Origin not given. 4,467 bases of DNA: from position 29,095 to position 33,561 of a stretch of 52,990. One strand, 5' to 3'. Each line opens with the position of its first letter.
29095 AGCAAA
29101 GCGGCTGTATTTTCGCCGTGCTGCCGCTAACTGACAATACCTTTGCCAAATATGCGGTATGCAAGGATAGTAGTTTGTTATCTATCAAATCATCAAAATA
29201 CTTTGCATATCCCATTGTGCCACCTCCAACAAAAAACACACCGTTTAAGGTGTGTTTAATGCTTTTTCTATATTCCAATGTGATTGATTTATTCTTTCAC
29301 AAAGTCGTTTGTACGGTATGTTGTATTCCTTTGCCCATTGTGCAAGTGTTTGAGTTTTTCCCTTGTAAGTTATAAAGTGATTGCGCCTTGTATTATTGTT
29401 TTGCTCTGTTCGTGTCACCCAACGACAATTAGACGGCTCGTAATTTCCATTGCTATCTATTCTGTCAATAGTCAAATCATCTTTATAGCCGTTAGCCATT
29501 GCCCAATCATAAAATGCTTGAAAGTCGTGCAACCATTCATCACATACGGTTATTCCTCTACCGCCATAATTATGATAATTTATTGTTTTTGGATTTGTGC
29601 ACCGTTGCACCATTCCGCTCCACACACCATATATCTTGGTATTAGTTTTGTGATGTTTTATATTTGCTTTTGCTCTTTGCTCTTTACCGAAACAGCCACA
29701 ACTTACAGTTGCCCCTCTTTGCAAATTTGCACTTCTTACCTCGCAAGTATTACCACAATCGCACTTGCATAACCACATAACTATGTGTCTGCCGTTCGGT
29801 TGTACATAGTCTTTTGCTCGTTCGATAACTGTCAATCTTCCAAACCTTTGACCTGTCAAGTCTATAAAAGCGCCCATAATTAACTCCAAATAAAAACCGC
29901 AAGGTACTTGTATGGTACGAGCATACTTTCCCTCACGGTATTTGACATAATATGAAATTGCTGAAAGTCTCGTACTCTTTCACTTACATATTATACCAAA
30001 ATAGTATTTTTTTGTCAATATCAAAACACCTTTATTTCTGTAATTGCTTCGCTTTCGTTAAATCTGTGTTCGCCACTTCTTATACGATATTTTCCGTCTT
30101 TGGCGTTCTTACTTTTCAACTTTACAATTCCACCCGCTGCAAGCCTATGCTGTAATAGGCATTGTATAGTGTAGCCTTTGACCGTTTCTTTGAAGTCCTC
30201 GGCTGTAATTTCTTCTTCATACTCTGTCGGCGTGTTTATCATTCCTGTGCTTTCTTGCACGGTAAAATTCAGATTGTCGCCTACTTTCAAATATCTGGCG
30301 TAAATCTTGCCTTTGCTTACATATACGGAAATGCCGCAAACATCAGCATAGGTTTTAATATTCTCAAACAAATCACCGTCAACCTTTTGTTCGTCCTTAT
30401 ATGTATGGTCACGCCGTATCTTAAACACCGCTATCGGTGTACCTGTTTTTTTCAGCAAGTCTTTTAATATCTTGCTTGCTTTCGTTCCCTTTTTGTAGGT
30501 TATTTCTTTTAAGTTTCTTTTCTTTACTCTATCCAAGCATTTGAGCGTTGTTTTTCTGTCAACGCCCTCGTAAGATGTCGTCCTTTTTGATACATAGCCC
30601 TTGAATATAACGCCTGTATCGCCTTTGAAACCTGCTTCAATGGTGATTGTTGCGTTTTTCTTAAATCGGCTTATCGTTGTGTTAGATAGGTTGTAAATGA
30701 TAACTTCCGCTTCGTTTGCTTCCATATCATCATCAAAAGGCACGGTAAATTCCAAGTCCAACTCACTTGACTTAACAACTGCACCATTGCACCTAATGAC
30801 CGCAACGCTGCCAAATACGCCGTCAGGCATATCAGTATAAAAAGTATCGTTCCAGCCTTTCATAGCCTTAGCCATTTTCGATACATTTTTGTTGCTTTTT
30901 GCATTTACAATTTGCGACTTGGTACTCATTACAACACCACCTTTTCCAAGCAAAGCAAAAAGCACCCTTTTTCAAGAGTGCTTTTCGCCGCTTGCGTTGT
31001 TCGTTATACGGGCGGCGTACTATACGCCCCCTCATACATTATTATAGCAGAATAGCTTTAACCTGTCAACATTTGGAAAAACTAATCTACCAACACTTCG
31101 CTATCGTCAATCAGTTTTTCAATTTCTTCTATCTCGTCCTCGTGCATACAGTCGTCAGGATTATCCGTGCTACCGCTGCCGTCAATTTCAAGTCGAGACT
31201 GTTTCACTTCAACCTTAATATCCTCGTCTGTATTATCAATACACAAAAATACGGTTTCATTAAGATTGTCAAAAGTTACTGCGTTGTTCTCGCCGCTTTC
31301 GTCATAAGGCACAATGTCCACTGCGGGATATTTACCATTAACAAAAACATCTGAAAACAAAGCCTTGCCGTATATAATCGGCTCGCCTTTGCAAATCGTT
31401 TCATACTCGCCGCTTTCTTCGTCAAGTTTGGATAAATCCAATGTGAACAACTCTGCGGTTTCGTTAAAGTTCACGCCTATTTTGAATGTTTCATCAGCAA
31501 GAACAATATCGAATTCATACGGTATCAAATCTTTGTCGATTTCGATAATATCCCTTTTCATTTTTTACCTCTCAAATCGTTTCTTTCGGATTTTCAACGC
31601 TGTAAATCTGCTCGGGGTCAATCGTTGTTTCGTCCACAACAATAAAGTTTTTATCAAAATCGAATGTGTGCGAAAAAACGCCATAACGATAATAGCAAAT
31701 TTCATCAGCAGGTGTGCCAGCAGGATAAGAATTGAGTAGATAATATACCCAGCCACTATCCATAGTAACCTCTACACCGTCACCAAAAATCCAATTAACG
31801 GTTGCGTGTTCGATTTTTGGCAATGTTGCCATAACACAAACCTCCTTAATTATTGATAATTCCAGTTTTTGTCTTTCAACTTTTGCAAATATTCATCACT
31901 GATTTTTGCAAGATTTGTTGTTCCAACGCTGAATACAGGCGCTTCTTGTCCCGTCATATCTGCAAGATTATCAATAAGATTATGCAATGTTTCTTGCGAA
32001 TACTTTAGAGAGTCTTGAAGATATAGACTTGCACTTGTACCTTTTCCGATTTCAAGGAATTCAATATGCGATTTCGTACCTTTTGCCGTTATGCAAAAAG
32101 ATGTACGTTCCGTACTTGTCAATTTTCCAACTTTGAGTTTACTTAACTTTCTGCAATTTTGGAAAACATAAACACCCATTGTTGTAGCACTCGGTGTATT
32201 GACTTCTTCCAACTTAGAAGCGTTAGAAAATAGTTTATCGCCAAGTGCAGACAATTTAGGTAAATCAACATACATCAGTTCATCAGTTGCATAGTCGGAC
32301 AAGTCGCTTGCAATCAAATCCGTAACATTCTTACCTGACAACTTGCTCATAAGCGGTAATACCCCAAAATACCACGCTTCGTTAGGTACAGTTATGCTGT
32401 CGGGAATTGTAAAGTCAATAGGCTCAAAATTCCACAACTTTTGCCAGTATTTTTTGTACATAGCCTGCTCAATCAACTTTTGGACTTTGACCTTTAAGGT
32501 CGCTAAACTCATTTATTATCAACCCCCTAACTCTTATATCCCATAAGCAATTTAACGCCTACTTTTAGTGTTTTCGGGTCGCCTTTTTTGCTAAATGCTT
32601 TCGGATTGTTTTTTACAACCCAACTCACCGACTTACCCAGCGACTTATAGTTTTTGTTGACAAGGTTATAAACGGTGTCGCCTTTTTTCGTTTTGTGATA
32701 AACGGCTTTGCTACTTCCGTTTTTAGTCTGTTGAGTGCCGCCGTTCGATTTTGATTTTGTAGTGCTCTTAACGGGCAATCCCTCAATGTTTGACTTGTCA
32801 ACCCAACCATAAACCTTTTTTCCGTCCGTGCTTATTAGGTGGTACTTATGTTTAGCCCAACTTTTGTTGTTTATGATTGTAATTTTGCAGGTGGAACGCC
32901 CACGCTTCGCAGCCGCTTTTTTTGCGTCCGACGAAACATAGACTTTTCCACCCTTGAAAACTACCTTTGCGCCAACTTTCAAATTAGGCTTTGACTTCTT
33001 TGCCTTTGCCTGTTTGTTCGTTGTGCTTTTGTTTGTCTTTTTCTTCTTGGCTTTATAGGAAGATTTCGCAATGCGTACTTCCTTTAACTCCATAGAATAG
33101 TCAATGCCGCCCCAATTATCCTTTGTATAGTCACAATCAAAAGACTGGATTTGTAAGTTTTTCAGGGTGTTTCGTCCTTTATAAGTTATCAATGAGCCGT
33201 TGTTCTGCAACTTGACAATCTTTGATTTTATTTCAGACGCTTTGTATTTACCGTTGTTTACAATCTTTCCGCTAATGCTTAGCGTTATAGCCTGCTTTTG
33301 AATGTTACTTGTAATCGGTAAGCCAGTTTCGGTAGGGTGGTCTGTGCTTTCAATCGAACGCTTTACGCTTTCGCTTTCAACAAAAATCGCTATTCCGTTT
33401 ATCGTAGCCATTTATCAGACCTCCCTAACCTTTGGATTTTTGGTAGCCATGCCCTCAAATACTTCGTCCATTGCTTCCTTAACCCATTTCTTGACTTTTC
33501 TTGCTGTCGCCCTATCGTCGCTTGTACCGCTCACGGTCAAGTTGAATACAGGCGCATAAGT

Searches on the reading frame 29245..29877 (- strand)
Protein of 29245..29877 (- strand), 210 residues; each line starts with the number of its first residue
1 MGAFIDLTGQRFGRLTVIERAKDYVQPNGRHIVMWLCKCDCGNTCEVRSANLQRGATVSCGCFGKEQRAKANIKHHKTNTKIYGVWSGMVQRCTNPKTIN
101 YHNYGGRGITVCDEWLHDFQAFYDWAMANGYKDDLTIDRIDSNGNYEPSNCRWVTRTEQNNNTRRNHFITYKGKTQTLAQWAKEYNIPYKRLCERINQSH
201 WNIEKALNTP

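Call 67: search_protein_families(library=phrogs, proteins=[window:29245-29877:-], max_evalue=0.00001)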
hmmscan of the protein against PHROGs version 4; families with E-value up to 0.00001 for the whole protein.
window:29245-29877:- (210 aa): 7 families
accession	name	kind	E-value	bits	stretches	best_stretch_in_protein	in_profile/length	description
phrog_374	-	DNA, RNA and nucleotide metabolism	4.4e-85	287.7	1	1-208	191-397/617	HNH endonuclease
phrog_3377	-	DNA, RNA and nucleotide metabolism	3.9e-61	207.3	1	73-210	5-140/196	HNH endonuclease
phrog_8790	-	DNA, RNA and nucleotide metabolism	1.8e-34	120.7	1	74-180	17-120/241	restriction endonuclease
phrog_2081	-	DNA, RNA and nucleotide metabolism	9.1e-34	118.3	1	37-207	53-236/433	HNH endonuclease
phrog_953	-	DNA, RNA and nucleotide metabolism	1.2e-21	78.6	1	73-165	215-307/420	HNH endonuclease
phrog_22195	-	unknown function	2.7e-06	28.2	1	7-74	10-69/148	-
phrog_1065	-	unknown function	3e-06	28.3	1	127-210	65-141/192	-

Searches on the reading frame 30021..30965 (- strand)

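Call 67: search_protein_families(library=phrogs, proteins=[window:30021-30965:-], max_evalue=0.00001)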
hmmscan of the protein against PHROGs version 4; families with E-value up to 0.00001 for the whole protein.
window:30021-30965:- (314 aa): 2 families
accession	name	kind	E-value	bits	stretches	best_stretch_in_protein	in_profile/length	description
phrog_196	-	tail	1.6e-51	176.5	1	19-302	68-345/536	baseplate hub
phrog_20677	-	unknown function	1.5e-08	34.5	1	54-250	168-373/631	-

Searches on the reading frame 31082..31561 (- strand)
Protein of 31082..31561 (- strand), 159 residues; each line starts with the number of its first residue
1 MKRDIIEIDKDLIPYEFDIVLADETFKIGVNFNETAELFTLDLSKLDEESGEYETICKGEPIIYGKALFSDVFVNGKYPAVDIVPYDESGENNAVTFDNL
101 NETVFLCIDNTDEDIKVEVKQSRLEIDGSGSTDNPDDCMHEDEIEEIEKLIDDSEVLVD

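Call 67: search_protein_families(library=phrogs, proteins=[window:31082-31561:-], max_evalue=0.00001)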
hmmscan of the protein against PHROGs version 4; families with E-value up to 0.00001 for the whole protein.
window:31082-31561:- (159 aa): 1 family
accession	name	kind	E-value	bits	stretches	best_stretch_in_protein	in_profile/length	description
phrog_1264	-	unknown function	6e-28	98.2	1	3-113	4-108/110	-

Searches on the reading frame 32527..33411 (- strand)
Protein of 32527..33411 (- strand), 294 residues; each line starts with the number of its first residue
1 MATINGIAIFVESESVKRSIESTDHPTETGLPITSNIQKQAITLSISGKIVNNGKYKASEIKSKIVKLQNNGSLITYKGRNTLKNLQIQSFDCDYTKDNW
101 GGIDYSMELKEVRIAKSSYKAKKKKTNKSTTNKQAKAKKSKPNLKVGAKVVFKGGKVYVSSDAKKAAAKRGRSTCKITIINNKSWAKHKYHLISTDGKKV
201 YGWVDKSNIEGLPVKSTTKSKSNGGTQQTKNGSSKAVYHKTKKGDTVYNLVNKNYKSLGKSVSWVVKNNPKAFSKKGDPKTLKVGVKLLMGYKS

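Call 67: search_protein_families(library=phrogs, proteins=[window:32527-33411:-], max_evalue=0.00001)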
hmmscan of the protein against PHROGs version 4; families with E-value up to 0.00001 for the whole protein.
window:32527-33411:- (294 aa): 3 families
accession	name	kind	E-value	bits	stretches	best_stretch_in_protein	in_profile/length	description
phrog_1517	-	lysis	6.3e-24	85.8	1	5-146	12-169/202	endolysin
phrog_817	-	tail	4.5e-19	69.7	1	5-141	16-177/200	tail fiber protein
phrog_37482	-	unknown function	8.5e-14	52.7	1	10-150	11-140/198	-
